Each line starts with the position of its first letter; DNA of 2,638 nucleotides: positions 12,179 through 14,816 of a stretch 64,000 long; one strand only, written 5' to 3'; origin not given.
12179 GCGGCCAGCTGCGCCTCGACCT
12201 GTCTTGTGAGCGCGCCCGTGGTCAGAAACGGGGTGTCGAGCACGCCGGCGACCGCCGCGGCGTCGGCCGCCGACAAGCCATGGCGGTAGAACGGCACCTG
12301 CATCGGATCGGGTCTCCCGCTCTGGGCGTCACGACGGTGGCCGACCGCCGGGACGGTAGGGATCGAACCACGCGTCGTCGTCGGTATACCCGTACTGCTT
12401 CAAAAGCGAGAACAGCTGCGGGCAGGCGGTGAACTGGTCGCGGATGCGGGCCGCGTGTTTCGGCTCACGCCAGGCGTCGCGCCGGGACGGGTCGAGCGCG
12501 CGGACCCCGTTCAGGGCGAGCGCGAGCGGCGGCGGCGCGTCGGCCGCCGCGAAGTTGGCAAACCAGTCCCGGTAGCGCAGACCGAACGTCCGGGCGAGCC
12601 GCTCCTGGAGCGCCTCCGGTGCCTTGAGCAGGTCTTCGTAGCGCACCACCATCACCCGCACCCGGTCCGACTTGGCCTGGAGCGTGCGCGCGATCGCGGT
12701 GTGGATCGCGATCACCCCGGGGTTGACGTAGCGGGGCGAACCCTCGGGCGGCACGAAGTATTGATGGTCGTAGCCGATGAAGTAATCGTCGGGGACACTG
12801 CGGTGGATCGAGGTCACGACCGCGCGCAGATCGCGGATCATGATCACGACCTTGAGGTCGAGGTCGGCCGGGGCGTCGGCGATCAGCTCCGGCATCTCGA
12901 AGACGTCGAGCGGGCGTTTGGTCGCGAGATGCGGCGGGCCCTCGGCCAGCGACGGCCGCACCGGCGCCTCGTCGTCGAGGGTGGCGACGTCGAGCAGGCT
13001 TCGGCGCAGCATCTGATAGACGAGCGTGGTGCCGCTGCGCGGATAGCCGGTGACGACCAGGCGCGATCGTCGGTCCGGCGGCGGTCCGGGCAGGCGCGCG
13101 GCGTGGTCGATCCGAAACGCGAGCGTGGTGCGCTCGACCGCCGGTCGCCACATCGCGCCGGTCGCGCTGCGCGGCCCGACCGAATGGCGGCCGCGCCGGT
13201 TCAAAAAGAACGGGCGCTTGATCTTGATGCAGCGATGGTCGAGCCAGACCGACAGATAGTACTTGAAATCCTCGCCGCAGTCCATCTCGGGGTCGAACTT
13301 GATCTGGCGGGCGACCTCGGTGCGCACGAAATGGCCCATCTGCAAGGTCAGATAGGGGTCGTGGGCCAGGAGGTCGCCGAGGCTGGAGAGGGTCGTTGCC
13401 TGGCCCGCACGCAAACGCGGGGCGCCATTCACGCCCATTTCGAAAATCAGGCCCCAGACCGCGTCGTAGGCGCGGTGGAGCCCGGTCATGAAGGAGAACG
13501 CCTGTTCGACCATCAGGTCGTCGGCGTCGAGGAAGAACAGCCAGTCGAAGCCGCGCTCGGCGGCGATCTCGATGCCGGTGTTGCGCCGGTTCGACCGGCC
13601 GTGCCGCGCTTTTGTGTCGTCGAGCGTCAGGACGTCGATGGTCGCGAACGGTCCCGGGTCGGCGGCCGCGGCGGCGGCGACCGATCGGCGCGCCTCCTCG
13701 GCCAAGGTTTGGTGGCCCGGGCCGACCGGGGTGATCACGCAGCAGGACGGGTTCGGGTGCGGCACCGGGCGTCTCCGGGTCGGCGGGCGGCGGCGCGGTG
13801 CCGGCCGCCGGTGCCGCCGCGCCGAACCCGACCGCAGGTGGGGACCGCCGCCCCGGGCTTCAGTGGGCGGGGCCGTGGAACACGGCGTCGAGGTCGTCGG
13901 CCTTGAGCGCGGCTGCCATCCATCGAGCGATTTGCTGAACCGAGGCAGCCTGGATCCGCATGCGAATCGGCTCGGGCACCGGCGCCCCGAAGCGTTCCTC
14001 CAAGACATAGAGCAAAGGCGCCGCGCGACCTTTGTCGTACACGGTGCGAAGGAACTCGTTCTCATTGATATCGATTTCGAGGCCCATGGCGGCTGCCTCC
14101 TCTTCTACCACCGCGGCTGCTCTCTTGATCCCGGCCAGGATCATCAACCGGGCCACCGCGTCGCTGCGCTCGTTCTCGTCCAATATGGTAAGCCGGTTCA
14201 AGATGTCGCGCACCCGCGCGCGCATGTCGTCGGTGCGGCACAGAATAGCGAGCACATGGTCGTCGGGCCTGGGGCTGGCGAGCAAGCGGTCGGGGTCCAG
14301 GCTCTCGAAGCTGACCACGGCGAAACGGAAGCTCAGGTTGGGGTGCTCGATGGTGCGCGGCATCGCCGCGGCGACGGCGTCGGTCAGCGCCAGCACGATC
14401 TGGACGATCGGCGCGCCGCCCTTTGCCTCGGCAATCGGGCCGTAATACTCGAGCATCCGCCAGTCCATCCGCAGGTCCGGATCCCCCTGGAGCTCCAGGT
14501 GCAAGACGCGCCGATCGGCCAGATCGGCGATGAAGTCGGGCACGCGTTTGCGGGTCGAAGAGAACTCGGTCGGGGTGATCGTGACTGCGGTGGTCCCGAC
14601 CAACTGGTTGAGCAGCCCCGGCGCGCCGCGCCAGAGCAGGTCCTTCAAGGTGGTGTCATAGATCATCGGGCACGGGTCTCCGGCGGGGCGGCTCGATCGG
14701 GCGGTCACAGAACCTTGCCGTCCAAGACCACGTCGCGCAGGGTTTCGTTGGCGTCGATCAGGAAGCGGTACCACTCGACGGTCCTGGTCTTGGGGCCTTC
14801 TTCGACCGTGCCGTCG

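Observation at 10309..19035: Gene cluster predicted to build a formylated, sulfated amino-sugar glycan, with two unusual domain fusions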

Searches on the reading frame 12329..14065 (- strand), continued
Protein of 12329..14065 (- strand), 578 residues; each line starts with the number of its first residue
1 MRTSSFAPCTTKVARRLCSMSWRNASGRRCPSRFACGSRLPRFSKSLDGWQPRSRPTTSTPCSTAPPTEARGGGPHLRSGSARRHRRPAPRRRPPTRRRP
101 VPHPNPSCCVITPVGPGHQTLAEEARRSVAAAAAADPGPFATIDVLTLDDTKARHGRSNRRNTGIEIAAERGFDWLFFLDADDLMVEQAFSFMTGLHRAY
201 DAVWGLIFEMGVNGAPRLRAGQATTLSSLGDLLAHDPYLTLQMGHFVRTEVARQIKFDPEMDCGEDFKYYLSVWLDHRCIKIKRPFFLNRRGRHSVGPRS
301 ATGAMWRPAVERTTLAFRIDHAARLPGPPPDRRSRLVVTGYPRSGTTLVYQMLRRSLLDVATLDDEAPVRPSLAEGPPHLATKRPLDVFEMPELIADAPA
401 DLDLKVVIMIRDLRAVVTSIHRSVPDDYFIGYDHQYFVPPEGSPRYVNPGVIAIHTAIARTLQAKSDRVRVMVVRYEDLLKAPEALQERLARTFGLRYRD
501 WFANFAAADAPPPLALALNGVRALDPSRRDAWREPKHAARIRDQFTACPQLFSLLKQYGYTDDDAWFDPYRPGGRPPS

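Call 38: find_encoding_contigs(protein=P0127, flank=10000, max_places=4)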
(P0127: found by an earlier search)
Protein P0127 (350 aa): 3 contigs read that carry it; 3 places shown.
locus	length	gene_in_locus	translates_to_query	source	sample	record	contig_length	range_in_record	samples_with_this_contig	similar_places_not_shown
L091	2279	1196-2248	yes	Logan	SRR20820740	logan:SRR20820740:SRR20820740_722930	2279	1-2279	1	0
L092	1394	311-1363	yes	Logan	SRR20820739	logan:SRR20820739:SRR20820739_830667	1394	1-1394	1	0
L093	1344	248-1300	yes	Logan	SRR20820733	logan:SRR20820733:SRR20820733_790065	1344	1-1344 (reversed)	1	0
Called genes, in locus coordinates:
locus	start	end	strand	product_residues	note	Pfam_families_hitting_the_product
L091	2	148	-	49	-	?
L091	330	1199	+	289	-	PF00551:Formyl_trans_N, PF02911:Formyl_trans_C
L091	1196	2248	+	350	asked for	PF11316:Rhamno_transf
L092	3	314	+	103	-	?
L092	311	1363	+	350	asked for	PF11316:Rhamno_transf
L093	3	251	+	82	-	?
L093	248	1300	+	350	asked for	PF11316:Rhamno_transf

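Call 70: predict_structure(alignment_id=A3)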
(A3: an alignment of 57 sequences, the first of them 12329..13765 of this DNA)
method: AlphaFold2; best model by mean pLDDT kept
length: 478 residues; sequences in the alignment: 57
mean_pLDDT: 91.4   pTM: 0.89
mean pLDDT of the five models: 91.4, 90.4, 90.1, 89.6, 89.3
residues with pLDDT >= 90: 348; 70-90: 116; 50-70: 11; < 50: 3
segments of 3 or more residues with pLDDT < 50: none
pLDDT, mean of each block of 10 residues (from residue 1): 84 96 98 98 98 94 98 98 98 98 98 94 97 94 98 98 96 98 98 80 90 97 91 93 88 93 82 88 88 92 95 92 88 88 87 94 92 93 94 95 85 79 73 91 93 92 76 59
secondary structure, 60 per line:
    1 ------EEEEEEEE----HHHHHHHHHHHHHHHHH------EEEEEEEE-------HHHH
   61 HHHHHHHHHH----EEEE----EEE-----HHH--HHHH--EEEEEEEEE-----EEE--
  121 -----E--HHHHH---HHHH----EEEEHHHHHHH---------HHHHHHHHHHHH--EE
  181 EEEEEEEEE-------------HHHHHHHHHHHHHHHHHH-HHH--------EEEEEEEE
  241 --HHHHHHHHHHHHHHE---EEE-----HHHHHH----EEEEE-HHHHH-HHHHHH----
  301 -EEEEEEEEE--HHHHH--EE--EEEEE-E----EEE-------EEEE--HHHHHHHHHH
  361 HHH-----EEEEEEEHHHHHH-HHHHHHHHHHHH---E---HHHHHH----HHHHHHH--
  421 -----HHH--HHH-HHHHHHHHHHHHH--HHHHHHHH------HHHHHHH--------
elements in order: E7-14 H19-35 E42-49 H57-70 E75-78 E83-85 H96-99 E102-110 E116-118 H129-133 H137-140 E145-148 H149-155 H165-176 E179-189 H203-220 E233-240 H243-256 E261-263 H269-274 E279-283 H285-289 H291-296 E302-310 H313-317 E324-328 E335-337 E345-348 H351-363 E369-375 H376-381 H383-394 H402-407 H412-418 H435-447 H450-457 H464-470
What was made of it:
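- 13091..13765 (-): B, N-terminal domain: GT-A (GT2-like) glycosyltransferase with an invariant DADD motif. The AF2 model has pLDDT 91.4 (call 70).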

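Call 72: fold_search(model_id=the predicted structure, library=pdb)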
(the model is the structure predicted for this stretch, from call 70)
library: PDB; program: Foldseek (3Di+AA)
matches with E <= 10: 1313; with E <= 0.001: 135
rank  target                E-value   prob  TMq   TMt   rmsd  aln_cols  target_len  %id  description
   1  9omm_A                6.9e-08  1.00  0.32  0.56   4.1       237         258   15  WrtF fucosyltransferase - tetrasaccharide product (released 2025-10-29)
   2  9oml_B                1.0e-07  1.00  0.34  0.55   4.7       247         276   14  WrtF fucosyltransferase - acetylated trisaccharide acceptor (released 2025-10-29)
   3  5hea_A                1.0e-07  1.00  0.34  0.56   4.3       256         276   14  CgT structure in hexamer (released 2016-08-31)
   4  5tzk                  1.4e-07  1.00  0.33  0.44   4.9       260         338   15  Crystal structure of S. aureus TarS 1-349 in complex with UDP (released 2017-01-04)
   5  8bz6_B                1.8e-07  1.00  0.34  0.28   6.7       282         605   11  Crystal structure of the L. monocytogenes RmlT in complex with UDP-glucose (released 2023-12-27)
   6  8viw_A                1.8e-07  1.00  0.31  0.27  18.7       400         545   12  Cryo-EM structure of heparosan synthase 2 from Pasteurella multocida with polysaccharide in the GlcNAc-T active site (released 2024-07-24)
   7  5tzi                  1.9e-07  1.00  0.32  0.44   4.8       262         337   15  Crystal structure of S. aureus TarS 1-349 (released 2017-01-04)
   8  9omn_B                2.1e-07  1.00  0.33  0.55   4.8       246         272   15  WrtF fucosyltransferase - GDP-2-deoxy-2-fluoro-beta-L-fucose (released 2025-10-29)
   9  8bz5_C                2.2e-07  1.00  0.34  0.27   5.5       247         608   12  Crystal structure of the L. monocytogenes RmlT in complex with HEPES (released 2023-12-27)
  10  6h4m_H                2.2e-07  1.00  0.33  0.48   8.0       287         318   14  TarP-UDP-GlcNAc-3RboP (released 2018-09-26)
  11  9gzk_F                2.6e-07  1.00  0.32  0.29   5.4       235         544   14  Crystal structure of the L. monocytogenes RmlT in complex with 4-RboP-(CH2)6NH2 (released 2024-12-18)
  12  5tz8_A                2.8e-07  1.00  0.32  0.28   4.6       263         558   16  Crystal structure of S. aureus TarS (released 2017-01-04)
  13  6h4f_F                3.0e-07  1.00  0.32  0.46   5.1       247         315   15  TarP-3RboP (released 2018-09-26)
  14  6h4f_I                3.3e-07  1.00  0.33  0.48  13.4       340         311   13  TarP-3RboP (released 2018-09-26)
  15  6h4m_A                3.7e-07  1.00  0.34  0.48   7.8       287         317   14  TarP-UDP-GlcNAc-3RboP (released 2018-09-26)
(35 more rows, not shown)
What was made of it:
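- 13091..13765 (-): Foldseek matches the GT2 enzymes WrtF, TarS, TarP and RmlT at about 1e-7 (call 72).
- On GT2 / GT-A glycosyltransferase (B N-domain): Foldseek matches the GT2 enzymes WrtF, TarS, TarP and RmlT with probability 1.00 (call 72).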

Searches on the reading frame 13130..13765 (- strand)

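Call 39: search_protein_families(library=pfam, proteins=[window:13130-13765:-], max_evalue=10)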
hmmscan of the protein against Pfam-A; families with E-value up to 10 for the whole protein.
window:13130-13765:- (212 aa): 2 families
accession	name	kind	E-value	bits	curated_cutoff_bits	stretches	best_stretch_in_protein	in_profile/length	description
PF00535.33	Glycos_transf_2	-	0.0036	17.7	23.3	1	52-119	61-127/168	Glycosyl transferase family 2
PF13704.12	Glyco_tranf_2_4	-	0.18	12.8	27.5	1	45-87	47-86/98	Glycosyl transferase family 2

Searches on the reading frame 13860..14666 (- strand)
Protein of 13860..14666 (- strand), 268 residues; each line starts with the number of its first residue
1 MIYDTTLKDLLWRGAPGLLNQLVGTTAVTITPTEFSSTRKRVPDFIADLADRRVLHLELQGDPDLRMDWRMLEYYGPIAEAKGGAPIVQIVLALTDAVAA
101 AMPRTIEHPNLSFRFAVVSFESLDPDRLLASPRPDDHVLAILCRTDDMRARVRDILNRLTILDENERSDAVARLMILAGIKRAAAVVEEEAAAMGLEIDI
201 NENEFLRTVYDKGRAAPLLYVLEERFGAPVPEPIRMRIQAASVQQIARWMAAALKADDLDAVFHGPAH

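Call 6: search_protein_families(library=pfam, proteins=[window:13860-14651:-], max_evalue=0.01)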
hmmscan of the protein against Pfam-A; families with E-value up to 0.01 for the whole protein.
window:13860-14651:- (263 aa): 0 families

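Call 8: search_protein_families(library=ncbifam, proteins=[window:13860-14651:-], max_evalue=0.01)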
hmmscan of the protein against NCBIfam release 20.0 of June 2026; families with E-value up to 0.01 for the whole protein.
window:13860-14651:- (263 aa): 0 families

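Call 39: search_protein_families(library=pfam, proteins=[window:13860-14666:-], max_evalue=10)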
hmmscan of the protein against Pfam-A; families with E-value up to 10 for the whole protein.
window:13860-14666:- (268 aa): 0 families

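Call 55: search_dna_similar(query=window:13860-14666:-, collection=plasmids, mode=protein, max_evalue=0.001, max_rows=15)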
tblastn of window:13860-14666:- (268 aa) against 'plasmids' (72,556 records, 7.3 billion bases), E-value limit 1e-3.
Records with a match: 6; places in all: 6; records where one place covers at least 80% of the query: 3.
Best place of each record, by identity: <60% 6.
By first word of the organism name: Acaryochloris 3; Nostoc 2; Halotia 1.
By predicted mobility (MOB-suite, as given by PLSDB): conjugative 2; mobilizable 2; non-mobilizable 2.
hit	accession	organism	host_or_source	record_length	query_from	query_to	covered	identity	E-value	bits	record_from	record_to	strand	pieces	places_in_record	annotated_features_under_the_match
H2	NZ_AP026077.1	Acaryochloris marina MBIC10699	cell culture,Ascidian, Diplosoma similis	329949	2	246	91%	26.3%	4e-4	49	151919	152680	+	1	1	Rpn family recombination-promoting nuclease/putative transposase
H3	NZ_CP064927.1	Acaryochloris marina S15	cell culture,surface of Pikea pinnata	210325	2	246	91%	25.5%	2e-4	50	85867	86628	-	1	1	Rpn family recombination-promoting nuclease/putative transposase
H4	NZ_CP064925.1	Acaryochloris marina S15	cell culture,surface of Pikea pinnata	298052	2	246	91%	25.1%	3e-4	49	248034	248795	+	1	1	Rpn family recombination-promoting nuclease/putative transposase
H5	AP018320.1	Nostoc sp. HK-01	-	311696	1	180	67%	26.9%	7e-4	48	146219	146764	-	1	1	hypothetical protein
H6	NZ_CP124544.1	Halotia branconii CENA392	Monoisolate,Whale bone on the ...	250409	2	180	67%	26.5%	1e-5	54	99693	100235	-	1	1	Rpn family recombination-promoting nuclease/putative transposase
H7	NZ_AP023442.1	Nostoc sp. MS1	-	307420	1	180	67%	25.3%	5e-4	49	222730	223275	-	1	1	Rpn family recombination-promoting nuclease/putative transposase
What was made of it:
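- On Rpn (YhgA-like) nuclease/putative transposase (C): Only weak tblastn matches were found (E 1e-5 to 4e-4, 25-27% identity, call 55).
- Checked: Gene C, with no Pfam hit and a weak similarity to Rpn-family nucleases (call 55), lies between the SDR and the GT2-sulfotransferase.
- An Rpn-like gene sits inside it (call 55).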

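Call 77: predict_structure(protein=window:13860-14666:-)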
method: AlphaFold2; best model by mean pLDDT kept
length: 268 residues; sequences in the alignment: 1
mean_pLDDT: 44.4   pTM: 0.35
mean pLDDT of the five models: 44.4, 42.6, 41.7, 39.4, 38.5
residues with pLDDT >= 90: 0; 70-90: 23; 50-70: 44; < 50: 201
segments of 3 or more residues with pLDDT < 50: 1-153, 158-162, 164-180, 202-212, 265-268
pLDDT, mean of each block of 10 residues (from residue 1): 29 33 34 34 36 35 34 35 33 40 30 34 37 38 43 47 45 46 50 52 47 60 78 75 57 69 51
secondary structure, 60 per line:
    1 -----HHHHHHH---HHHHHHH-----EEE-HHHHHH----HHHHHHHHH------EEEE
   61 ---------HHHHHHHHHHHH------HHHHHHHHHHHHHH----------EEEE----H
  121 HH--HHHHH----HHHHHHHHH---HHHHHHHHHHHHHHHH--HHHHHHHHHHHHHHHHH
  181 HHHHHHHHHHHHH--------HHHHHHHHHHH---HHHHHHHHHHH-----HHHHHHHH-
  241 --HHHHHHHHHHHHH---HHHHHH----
elements in order: H6-12 H16-22 E28-30 H32-37 H42-50 E57-60 H70-81 H88-101 E112-115 H125-129 H134-142 H146-161 H164-193 H202-212 H216-226 H232-239 H243-255 H259-264
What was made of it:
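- On Rpn (YhgA-like) nuclease/putative transposase (C): The single-sequence AF2 model is unusable (pLDDT 44, call 77).
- Tried and rejected: Single-sequence AF2 of C gave pLDDT 44 and is unusable (call 77).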
